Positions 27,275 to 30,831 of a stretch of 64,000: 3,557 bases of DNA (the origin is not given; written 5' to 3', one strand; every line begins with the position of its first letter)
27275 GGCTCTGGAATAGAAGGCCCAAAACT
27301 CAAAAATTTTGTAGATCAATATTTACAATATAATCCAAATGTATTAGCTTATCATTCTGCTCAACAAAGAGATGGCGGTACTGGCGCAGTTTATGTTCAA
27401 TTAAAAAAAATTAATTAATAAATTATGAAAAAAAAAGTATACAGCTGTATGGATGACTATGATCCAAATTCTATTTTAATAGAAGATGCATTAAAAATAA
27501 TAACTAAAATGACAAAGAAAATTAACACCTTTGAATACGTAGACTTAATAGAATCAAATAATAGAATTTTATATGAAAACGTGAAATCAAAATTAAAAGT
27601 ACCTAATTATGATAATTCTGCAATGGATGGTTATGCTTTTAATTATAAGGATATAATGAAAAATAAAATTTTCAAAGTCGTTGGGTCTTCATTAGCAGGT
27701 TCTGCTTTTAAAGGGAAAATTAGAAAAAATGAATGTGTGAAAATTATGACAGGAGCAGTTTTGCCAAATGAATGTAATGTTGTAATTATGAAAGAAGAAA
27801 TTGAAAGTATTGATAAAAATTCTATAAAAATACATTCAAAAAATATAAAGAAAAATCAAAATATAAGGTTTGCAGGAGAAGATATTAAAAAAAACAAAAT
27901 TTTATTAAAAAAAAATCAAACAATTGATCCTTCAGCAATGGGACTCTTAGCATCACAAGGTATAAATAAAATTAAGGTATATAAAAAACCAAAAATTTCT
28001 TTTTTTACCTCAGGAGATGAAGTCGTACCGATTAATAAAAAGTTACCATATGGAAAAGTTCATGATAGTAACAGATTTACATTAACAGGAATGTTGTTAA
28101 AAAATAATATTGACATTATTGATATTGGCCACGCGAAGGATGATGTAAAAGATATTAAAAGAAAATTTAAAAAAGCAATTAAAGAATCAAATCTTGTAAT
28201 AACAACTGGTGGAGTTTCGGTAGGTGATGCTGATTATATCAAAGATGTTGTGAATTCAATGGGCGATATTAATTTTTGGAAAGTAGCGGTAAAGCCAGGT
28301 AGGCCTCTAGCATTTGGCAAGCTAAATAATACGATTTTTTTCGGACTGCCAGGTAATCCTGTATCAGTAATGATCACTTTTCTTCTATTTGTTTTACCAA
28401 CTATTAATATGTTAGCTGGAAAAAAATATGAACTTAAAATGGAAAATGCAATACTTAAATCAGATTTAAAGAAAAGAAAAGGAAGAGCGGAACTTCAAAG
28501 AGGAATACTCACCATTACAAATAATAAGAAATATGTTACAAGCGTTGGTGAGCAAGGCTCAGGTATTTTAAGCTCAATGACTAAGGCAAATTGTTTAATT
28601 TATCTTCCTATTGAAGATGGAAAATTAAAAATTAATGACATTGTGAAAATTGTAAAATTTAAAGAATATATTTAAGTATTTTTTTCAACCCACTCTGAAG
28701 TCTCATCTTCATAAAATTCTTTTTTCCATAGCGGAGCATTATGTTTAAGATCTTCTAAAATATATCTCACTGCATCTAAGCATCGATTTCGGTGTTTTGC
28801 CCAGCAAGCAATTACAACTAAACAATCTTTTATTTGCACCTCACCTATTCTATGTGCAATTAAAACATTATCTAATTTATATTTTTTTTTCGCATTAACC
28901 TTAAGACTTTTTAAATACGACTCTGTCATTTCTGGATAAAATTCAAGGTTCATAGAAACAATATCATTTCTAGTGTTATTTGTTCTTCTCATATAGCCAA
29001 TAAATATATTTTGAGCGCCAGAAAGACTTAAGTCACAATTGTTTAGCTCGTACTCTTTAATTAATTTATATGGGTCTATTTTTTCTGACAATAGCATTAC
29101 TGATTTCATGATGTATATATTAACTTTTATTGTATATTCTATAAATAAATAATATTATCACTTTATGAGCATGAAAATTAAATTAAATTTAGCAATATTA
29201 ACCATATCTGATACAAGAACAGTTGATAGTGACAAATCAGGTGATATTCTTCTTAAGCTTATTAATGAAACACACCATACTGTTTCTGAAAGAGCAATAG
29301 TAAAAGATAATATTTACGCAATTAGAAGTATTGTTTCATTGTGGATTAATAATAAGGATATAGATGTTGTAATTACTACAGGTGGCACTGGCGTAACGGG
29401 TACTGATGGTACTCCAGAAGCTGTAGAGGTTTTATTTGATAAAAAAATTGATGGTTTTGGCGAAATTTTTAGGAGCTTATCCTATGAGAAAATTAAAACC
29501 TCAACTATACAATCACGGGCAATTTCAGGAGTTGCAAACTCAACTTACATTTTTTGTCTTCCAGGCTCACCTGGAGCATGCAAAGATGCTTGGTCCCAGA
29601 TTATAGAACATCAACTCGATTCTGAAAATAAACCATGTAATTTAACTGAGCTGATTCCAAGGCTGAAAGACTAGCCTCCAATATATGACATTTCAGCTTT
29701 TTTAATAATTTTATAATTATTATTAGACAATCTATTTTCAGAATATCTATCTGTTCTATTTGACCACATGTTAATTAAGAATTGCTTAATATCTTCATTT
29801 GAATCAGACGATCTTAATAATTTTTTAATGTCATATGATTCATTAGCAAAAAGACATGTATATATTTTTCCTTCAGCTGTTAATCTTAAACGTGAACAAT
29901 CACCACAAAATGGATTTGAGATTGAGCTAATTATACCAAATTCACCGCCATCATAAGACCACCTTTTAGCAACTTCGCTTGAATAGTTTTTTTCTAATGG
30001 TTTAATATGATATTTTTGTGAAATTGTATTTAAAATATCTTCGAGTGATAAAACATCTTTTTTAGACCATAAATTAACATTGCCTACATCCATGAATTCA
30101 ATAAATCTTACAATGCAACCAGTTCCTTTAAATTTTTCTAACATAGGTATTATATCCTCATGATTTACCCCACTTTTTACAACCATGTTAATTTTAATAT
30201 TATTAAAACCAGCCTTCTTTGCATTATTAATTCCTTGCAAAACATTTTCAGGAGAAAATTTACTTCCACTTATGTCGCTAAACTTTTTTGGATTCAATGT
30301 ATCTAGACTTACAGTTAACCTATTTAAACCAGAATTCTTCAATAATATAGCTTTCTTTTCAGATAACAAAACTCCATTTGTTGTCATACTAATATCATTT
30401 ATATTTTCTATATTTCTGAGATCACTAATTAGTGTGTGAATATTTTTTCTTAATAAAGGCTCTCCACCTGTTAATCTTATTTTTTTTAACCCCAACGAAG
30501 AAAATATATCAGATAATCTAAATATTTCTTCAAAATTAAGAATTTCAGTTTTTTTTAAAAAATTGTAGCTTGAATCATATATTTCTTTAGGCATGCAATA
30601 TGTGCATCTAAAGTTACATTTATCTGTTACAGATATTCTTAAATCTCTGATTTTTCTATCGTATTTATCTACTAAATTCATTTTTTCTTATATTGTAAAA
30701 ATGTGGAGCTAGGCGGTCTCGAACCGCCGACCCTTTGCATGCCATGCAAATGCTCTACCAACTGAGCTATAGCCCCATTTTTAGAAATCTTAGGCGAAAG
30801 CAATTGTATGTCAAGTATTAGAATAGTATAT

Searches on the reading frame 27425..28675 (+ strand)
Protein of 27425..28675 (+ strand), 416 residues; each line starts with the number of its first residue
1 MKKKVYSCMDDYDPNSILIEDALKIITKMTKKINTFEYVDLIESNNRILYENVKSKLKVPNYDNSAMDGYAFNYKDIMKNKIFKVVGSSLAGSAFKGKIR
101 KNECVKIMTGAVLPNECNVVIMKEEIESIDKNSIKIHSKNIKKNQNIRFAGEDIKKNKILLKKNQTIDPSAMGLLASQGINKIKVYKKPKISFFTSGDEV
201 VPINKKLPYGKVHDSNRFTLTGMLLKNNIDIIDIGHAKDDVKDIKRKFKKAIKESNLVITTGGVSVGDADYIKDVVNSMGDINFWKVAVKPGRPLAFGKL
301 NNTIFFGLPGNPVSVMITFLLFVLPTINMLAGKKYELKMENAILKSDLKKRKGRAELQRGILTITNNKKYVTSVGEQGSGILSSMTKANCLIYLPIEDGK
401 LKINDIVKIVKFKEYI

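Call 53: search_protein_families(library=pfam, proteins=[window:27425-28675:+], max_evalue=1e-8)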
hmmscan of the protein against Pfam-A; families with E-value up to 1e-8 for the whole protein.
window:27425-28675:+ (416 aa): 3 families
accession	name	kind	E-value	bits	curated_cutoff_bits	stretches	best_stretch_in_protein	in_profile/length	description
PF03453.22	MoeA_N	-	8.9e-41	139.7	30.8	1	19-179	3-160/160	MoeA N-terminal region (domain I and II)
PF00994.29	MoCF_biosynth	-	2.4e-28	99.1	26.6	1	194-327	3-142/144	Probable molybdopterin binding domain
PF03454.20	MoeA_C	-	6.6e-15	55.5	22.1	1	342-411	2-71/72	MoeA C-terminal region (domain IV)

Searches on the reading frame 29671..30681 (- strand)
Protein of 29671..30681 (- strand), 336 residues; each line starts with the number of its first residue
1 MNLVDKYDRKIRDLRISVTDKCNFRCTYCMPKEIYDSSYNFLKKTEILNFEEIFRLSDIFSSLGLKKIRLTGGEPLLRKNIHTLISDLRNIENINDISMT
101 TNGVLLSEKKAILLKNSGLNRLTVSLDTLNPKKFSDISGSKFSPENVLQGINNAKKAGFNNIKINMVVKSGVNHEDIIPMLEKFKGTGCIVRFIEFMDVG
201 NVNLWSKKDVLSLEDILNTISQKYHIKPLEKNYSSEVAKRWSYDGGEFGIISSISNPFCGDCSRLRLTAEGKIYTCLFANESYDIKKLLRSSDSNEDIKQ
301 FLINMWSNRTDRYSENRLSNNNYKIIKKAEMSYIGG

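Call 53: search_protein_families(library=pfam, proteins=[window:29671-30681:-], max_evalue=1e-8)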
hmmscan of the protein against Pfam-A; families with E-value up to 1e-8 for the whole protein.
window:29671-30681:- (336 aa): 2 families
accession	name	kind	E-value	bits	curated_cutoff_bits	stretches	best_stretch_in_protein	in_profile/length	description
PF06463.18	Mob_synth_C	-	1e-37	129.4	37.4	1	191-314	3-127/128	Molybdenum Cofactor Synthesis C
PF04055.27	Radical_SAM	-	4.2e-35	121.8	29.5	1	16-182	1-164/166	Radical SAM superfamily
